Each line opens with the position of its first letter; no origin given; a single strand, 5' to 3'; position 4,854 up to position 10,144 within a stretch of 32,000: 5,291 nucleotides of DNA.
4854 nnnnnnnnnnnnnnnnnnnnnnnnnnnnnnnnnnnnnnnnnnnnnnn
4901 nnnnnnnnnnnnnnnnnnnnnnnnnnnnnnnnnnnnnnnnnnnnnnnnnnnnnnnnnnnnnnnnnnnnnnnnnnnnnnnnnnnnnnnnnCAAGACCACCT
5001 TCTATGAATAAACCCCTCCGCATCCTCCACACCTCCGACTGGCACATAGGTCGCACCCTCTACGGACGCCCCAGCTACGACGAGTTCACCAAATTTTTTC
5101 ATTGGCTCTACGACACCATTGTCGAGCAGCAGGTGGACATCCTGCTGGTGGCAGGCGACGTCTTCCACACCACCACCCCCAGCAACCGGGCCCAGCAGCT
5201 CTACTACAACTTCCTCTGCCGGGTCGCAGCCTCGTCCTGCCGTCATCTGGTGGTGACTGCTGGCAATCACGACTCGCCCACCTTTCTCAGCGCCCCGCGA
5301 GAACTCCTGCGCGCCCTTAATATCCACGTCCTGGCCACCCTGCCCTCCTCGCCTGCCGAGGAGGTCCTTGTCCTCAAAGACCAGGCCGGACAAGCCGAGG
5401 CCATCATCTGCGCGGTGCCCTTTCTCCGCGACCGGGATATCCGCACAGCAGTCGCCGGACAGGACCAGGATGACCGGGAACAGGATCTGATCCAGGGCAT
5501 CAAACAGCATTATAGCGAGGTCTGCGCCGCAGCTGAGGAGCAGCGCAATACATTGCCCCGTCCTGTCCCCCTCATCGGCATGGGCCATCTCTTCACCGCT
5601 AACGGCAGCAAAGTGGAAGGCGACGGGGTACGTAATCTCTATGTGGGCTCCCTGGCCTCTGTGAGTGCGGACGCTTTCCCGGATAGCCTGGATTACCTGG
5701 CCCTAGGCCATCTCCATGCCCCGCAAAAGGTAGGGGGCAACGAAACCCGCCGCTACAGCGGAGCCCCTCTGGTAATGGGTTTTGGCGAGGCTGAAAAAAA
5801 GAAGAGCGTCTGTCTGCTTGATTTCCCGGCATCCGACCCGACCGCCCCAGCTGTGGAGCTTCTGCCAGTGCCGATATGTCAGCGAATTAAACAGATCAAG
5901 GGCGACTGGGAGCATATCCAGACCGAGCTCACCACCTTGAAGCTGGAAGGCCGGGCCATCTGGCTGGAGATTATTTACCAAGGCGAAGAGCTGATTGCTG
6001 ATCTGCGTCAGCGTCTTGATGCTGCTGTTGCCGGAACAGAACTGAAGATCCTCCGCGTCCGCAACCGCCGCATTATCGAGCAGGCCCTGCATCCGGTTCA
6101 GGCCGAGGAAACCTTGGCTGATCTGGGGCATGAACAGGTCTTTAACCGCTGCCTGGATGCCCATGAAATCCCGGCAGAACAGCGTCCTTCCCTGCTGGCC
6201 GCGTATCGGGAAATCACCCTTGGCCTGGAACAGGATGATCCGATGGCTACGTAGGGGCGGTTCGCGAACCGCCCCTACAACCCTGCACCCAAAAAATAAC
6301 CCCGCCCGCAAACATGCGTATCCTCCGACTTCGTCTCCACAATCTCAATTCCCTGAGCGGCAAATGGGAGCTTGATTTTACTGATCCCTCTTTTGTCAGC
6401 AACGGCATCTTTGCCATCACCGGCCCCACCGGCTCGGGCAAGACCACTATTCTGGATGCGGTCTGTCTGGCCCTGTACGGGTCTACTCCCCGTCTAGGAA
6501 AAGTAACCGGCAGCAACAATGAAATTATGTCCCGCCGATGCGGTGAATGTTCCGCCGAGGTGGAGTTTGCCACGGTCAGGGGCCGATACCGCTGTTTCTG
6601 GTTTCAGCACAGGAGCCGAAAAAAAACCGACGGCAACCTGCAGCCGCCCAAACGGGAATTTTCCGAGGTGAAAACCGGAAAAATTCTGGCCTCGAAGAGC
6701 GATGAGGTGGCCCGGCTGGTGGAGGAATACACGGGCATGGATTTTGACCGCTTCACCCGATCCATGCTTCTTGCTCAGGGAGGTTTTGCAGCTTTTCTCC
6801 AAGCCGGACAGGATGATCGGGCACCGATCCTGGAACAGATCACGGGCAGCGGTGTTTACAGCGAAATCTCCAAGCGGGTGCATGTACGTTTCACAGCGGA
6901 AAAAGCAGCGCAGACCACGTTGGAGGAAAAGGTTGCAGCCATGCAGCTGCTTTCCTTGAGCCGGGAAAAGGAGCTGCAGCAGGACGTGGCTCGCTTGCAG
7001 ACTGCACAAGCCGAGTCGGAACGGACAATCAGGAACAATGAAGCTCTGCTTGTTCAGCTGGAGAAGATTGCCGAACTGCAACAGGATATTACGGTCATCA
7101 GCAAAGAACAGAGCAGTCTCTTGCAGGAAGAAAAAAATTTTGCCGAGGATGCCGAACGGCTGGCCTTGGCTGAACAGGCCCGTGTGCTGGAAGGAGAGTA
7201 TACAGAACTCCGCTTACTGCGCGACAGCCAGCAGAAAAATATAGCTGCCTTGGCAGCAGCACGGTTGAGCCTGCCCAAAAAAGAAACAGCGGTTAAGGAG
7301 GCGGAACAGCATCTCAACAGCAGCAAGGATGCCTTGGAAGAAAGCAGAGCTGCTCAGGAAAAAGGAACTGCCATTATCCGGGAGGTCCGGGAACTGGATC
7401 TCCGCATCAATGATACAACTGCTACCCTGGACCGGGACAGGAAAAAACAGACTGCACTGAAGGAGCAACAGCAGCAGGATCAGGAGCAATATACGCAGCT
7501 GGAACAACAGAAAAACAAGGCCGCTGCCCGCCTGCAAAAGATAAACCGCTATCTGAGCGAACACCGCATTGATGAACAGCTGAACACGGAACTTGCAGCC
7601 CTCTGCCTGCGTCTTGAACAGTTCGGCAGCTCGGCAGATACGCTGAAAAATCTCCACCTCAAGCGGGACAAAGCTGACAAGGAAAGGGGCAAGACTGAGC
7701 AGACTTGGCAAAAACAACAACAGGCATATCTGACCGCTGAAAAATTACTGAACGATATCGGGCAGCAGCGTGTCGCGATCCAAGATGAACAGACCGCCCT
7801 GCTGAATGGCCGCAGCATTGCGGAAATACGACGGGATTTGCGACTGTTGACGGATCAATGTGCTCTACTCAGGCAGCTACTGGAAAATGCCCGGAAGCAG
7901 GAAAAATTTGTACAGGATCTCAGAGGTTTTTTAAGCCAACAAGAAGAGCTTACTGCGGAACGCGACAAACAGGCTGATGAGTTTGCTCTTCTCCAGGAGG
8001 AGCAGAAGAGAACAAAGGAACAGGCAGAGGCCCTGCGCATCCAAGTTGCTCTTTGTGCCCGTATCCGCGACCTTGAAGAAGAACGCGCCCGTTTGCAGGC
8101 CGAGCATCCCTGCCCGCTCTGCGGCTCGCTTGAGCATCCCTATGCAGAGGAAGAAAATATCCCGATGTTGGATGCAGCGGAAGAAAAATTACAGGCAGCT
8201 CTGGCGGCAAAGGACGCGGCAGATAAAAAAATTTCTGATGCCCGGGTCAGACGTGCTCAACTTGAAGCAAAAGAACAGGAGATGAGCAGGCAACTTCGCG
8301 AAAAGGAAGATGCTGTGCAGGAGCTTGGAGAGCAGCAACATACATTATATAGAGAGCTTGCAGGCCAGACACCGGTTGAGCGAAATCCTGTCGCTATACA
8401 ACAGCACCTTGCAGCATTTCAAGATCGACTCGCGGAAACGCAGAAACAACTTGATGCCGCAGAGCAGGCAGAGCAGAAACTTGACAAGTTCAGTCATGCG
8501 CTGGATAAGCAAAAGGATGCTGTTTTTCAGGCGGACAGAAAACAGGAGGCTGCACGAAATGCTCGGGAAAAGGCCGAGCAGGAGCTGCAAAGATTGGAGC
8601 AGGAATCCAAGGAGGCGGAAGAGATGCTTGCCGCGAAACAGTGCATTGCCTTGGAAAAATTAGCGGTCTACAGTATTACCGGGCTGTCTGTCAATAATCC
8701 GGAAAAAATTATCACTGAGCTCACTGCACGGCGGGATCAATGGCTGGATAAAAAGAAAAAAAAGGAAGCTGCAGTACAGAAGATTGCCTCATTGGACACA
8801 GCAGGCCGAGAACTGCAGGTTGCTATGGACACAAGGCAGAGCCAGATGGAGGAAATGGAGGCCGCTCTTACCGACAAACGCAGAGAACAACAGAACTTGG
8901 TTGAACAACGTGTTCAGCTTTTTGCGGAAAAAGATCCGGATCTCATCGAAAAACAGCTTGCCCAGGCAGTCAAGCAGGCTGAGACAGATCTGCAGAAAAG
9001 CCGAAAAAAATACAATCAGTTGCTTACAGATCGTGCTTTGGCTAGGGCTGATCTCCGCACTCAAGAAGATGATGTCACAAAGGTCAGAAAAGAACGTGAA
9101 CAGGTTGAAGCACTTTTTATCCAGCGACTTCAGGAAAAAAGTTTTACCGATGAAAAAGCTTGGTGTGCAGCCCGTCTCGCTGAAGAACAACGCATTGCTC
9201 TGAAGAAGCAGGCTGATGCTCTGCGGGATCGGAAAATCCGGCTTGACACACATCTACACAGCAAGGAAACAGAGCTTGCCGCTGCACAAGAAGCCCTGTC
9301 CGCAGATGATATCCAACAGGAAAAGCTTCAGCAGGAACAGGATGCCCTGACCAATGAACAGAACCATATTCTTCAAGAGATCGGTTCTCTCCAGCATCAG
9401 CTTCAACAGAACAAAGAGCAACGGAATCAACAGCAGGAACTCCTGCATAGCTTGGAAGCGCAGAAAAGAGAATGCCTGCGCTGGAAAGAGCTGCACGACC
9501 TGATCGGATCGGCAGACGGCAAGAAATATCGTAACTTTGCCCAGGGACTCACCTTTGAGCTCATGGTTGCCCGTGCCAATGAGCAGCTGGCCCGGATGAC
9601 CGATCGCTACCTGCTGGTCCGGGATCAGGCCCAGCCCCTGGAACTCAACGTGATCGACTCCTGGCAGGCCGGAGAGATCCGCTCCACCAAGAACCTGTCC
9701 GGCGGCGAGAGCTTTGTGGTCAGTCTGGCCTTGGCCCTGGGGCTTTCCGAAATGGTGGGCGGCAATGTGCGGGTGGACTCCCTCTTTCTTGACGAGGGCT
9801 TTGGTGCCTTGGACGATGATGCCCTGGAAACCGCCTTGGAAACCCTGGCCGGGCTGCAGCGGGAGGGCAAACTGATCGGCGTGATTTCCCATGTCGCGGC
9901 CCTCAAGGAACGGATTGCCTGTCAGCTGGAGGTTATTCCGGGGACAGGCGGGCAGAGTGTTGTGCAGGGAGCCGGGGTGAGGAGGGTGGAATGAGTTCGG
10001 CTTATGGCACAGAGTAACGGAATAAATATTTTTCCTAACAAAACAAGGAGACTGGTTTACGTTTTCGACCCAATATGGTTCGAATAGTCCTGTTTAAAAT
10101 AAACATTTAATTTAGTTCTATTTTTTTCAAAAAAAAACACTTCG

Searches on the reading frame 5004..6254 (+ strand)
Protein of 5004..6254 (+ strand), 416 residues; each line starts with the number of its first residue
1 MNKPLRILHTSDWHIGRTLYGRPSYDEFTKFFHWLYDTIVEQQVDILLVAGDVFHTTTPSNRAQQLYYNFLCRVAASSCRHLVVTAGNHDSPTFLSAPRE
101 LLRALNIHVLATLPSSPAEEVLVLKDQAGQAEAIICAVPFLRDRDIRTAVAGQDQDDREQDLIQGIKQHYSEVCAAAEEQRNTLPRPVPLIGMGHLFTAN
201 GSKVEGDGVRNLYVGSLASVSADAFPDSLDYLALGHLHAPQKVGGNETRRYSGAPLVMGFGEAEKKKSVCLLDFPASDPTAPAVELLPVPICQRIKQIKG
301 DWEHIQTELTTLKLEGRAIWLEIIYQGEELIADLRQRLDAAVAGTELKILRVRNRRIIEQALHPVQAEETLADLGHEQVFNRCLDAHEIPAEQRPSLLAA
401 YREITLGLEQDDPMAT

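Call 15: search_protein_families(library=pfam, proteins=[window:5004-6254:+], max_evalue=0.01)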
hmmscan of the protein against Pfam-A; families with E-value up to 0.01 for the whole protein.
window:5004-6254:+ (416 aa): 3 families
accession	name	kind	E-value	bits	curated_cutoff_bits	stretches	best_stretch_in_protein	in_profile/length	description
PF12320.13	SbcD_C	-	1.4e-14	54.7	24.4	1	293-387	3-93/94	Type 5 capsule protein repressor C-terminal domain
PF00149.33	Metallophos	-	8.1e-13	49.7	21.5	1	5-127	1-105/191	Calcineurin-like phosphoesterase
PF12850.12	Metallophos_2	-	0.005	17.3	27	0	6-167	2-60/154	Calcineurin-like phosphoesterase superfamily domain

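Call 48: find_related_loci(query=window:5004-6251:+, collection=genome_contigs, flank=10000)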
Query window:5004-6251:+ (416 aa) in genome_contigs; peptide patterns used: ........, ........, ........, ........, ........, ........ (x = any residue, [..] = any of these).
173 stretches matched a pattern; 5 encode a relative of the query (tblastn E <= 1e-3); 5 distinct loci.
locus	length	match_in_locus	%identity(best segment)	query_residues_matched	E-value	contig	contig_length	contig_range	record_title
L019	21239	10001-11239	86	3-415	0e+0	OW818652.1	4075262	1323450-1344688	Candidatus Electrothrix laxa isolate HOU-scMAG genome assembly, chromosome: 1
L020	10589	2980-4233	83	1-415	0e+0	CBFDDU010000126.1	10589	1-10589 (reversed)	MAG TPA_asm: uncultured Candidatus Electrothrix sp. isolate SRR26215675_binner123_Refined_103 genome assembly, contig: E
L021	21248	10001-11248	80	6-416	0e+0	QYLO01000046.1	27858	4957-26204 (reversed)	MAG: Candidatus Electrothrix gigas isolate AU1_5 NODE_46_length_27858_cov_62.5601, whole genome shotgun sequence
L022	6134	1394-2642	85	1-415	0e+0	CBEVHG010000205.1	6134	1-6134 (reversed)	MAG TPA_asm: Candidatus Electrothrix marina isolate SRR24458087_concoct_48 genome assembly, contig: ERZ26778537.208, who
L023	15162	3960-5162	36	4-404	5e-72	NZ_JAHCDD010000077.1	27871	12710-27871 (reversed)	Acidovorax sp. CCYZU-2555 77, whole genome shotgun sequence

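Call 55: search_protein_families(library=pfam, proteins=[L019:6456-8789:+, L019:9062-9349:+, L019:9346-9819:+, L019:5774-6169:+, L019:4354-5490:-, L019:2756-4396:-, L021:8534-9571:-, L021:6590-8059:-, L021:4443-6515:+, L021:1730-4186:+], max_evalue=0.001)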
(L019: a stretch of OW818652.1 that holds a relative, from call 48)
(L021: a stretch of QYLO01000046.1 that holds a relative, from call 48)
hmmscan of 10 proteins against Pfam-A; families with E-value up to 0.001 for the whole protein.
L019:6456-8789:+ (777 aa): 2 families
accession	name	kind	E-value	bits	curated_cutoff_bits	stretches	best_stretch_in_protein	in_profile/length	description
PF13166.12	AAA_13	-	2.6e-170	569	36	1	44-753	1-712/713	AAA domain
PF13304.12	AAA_21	-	0.00018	22.2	27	0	437-616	137-301/304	AAA domain, putative AbiEii toxin, Type IV TA system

L019:9062-9349:+ (95 aa): 1 family
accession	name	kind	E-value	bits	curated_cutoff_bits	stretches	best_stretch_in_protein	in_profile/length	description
PF03683.19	UPF0175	-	0.0003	20.9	27.9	1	24-69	9-57/75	Uncharacterised protein family (UPF0175)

L019:9346-9819:+ (157 aa): 0 families

L019:5774-6169:+ (131 aa): 4 families
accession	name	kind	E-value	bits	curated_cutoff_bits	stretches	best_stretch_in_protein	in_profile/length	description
PF06296.18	RelE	-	3.6e-11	43.8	27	1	27-82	33-88/120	RelE toxin of RelE / RelB toxin-antitoxin system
PF01381.28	HTH_3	-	6.8e-07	29.7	23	1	78-112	3-37/55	Helix-turn-helix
PF15731.11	MqsA_antitoxin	-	1.9e-05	25.2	30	1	70-125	68-123/131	Antitoxin component of bacterial toxin-antitoxin system, MqsA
PF13518.12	HTH_28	-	0.00072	20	25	0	86-104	14-32/52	Helix-turn-helix domain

L019:4354-5490:- (378 aa): 0 families

L019:2756-4396:- (546 aa): 12 families
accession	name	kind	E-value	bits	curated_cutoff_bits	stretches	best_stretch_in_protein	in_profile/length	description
PF01645.23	Glu_synthase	-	1.7e-59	202.3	20.4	1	190-516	67-367/369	Conserved region in glutamate synthase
PF12838.12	Fer4_7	-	6.8e-11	42.9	27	2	29-98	1-52/52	4Fe-4S dicluster domain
PF13237.11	Fer4_10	-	2.7e-10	40.5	25.5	1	24-95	3-53/53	4Fe-4S dicluster domain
PF13484.11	Fer4_16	-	1.1e-09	39.4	30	1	29-96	1-65/66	4Fe-4S double cluster binding domain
PF00037.32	Fer4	-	1.1e-09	38.2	21.1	2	25-46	3-24/24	4Fe-4S binding domain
PF13187.11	Fer4_9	-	4.3e-09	36.7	27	1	29-99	1-52/52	4Fe-4S dicluster domain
PF12837.12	Fer4_6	-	2.1e-07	31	25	1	22-45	1-24/24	4Fe-4S binding domain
PF13183.11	Fer4_8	-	4.2e-07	30.9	27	1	28-97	3-67/68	4Fe-4S dicluster domain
PF14697.11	Fer4_21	-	5e-07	30.2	35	1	78-99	35-57/59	4Fe-4S dicluster domain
PF13534.11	Fer4_17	-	2.6e-06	28.3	22.2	1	29-97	1-59/61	4Fe-4S dicluster domain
PF25160.1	LdpA_Fe-S-bd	-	4.3e-06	26.8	27.6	1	74-100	18-44/49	LdpA Fe-S cluster-binding domain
PF12797.12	Fer4_2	-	7.7e-05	22.8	24.5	1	21-41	1-21/22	4Fe-4S binding domain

L021:8534-9571:- (345 aa): 1 family
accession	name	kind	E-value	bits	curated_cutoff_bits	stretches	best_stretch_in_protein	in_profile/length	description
PF07603.17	Lcl_C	-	2.2e-29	102.6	34.9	1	202-342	1-117/117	Lcl C-terminal domain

L021:6590-8059:- (489 aa): 5 families
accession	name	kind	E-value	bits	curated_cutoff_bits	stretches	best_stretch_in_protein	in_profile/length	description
PF07991.19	KARI_N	-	1.4e-57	194.3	20.6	1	34-203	2-165/165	Acetohydroxy acid isomeroreductase, NADPH-binding domain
PF01450.25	KARI_C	-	6.5e-40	137.2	29.1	2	209-343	1-136/144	Ketol-acid reductoisomerase, C-terminal domain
PF02558.23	ApbA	-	1.4e-05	25.1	22.2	1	39-124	1-93/150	Ketopantoate reductase PanE/ApbA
PF02826.25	2-Hacid_dh_C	-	7.4e-05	22.6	25.1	1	31-127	31-123/178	D-isomer specific 2-hydroxyacid dehydrogenase, NAD binding domain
PF13241.12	NAD_binding_7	-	0.00013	22.9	22.1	1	34-115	5-79/104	Putative NAD(P)-binding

L021:4443-6515:+ (690 aa): 2 families
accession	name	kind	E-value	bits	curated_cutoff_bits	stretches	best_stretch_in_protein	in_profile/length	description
PF02092.22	tRNA_synt_2f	-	7e-200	665.9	29.2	1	4-552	1-535/536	Glycyl-tRNA synthetase beta subunit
PF05746.21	DALR_1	-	4.2e-10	40.2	22.3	1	586-680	6-104/117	DALR anticodon binding domain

L021:1730-4186:+ (818 aa): 2 families
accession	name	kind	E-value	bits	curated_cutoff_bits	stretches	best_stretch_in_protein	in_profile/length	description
PF00577.26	Usher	-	1.2e-27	97.5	27.1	1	167-717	5-549/549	Outer membrane usher protein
PF13620.12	CarboxypepD_reg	-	0.00099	19.9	32.3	0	751-786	25-60/82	Carboxypeptidase regulatory-like domain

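Call 56: search_protein_families(library=padloc, proteins=[L019:6456-8789:+, L021:8534-9571:-, L021:6590-8059:-, L021:4443-6515:+, L021:1730-4186:+], max_evalue=0.001)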
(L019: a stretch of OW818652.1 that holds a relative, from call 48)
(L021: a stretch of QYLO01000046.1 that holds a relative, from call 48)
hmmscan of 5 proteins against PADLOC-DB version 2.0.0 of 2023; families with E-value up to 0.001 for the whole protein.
L019:6456-8789:+ (777 aa): 15 families
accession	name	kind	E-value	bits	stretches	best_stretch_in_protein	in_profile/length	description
PDLC04890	PDC-S06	-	3.3e-256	850.5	1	36-769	1-725/732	-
PDLC04886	PDC-S06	-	2.2e-156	520.6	1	36-767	1-723/727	-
PDLC04897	PDC-S06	-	7.1e-58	194.8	1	52-765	16-722/727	-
PDLC04894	PDC-S06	-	2.6e-57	192.9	1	52-766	22-735/740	-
PDLC04887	PDC-S06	-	2.8e-44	149.9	1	48-727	23-741/790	-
PDLC04896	PDC-S06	-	8.4e-33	111.9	1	46-741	15-702/732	-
PDLC03859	LmuB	-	3.3e-16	57.6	1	137-640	203-597/611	-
PDLC04898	PDC-S06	-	3.3e-15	53.5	1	117-728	130-711/752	-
PDLC02360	PrrC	-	5.5e-13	46.7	1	495-740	102-330/372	PrrC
PDLC04889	PDC-S06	-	1.2e-12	45.3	2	279-462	196-376/693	-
PDLC04895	PDC-S06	-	7e-09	32.7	1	558-670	580-682/784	-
PDLC02980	AriA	-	1.1e-05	23.5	0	61-146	1-83/304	-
PDLC04140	mad8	-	3.4e-05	21.5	0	63-289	31-161/314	mads_8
PDLC03863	LmuB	-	0.0004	17.2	0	446-505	348-408/610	-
PDLC03860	LmuB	-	0.00083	16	1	443-514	219-290/565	-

L021:8534-9571:- (345 aa): 0 families

L021:6590-8059:- (489 aa): 1 family
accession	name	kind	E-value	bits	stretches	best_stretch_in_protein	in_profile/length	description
PDLC00854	E1-E2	-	0.00039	17.4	0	32-55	357-380/605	E1-E2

L021:4443-6515:+ (690 aa): 0 families

L021:1730-4186:+ (818 aa): 0 families

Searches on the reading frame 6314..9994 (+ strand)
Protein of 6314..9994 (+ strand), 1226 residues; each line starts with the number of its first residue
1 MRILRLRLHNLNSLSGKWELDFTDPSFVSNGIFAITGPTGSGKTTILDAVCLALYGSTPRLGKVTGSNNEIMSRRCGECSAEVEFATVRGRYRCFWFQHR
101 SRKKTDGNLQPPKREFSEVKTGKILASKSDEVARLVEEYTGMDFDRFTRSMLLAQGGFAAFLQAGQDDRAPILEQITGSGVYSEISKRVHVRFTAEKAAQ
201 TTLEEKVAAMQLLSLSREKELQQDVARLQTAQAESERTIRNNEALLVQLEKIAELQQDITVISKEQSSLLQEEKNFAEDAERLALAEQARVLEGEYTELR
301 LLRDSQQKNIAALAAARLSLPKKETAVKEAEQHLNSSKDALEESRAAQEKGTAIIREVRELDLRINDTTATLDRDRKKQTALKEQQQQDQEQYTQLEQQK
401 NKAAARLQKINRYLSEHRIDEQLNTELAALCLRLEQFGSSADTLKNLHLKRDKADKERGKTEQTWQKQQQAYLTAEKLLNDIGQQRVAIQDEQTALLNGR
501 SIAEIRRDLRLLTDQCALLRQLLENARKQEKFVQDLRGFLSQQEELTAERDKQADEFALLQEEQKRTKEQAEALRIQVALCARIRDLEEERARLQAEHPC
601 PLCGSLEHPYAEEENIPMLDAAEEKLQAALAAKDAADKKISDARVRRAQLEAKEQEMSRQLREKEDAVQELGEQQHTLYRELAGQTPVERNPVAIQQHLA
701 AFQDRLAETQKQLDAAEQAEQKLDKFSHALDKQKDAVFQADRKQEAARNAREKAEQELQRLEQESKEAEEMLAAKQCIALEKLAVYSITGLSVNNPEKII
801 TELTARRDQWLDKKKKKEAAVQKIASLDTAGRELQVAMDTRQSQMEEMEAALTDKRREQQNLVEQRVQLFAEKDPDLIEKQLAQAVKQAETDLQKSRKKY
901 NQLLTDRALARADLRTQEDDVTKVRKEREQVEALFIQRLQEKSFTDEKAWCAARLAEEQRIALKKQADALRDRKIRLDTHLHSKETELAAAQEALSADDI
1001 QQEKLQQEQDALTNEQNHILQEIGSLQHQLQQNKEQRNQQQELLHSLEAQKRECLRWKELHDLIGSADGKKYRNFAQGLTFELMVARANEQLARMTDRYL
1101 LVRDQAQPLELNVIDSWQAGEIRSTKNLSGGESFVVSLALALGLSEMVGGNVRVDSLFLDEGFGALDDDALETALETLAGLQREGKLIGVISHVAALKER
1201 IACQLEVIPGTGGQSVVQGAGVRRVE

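Call 15: search_protein_families(library=pfam, proteins=[window:6314-9994:+], max_evalue=0.01)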
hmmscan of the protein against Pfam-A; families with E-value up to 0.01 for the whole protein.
window:6314-9994:+ (1226 aa): 5 families
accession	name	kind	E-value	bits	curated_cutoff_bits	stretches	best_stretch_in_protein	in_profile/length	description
PF13476.12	AAA_23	-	7.4e-18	66.3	27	1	5-265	1-199/201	AAA domain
PF13558.12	SbcC_Walker_B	-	1.5e-11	44.8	27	1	1109-1179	10-89/90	SbcC/RAD50-like, Walker B motif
PF13555.12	AAA_29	-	1.1e-06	28.7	27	1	27-58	19-50/61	P-loop containing region of AAA domain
PF25199.1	nSTAND_NTPase5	-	0.003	17.8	34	1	31-55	42-66/145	Novel STAND NTPase 5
PF02463.25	SMC_N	-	0.0071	16.2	40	1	28-55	22-49/220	RecF/RecN/SMC N terminal domain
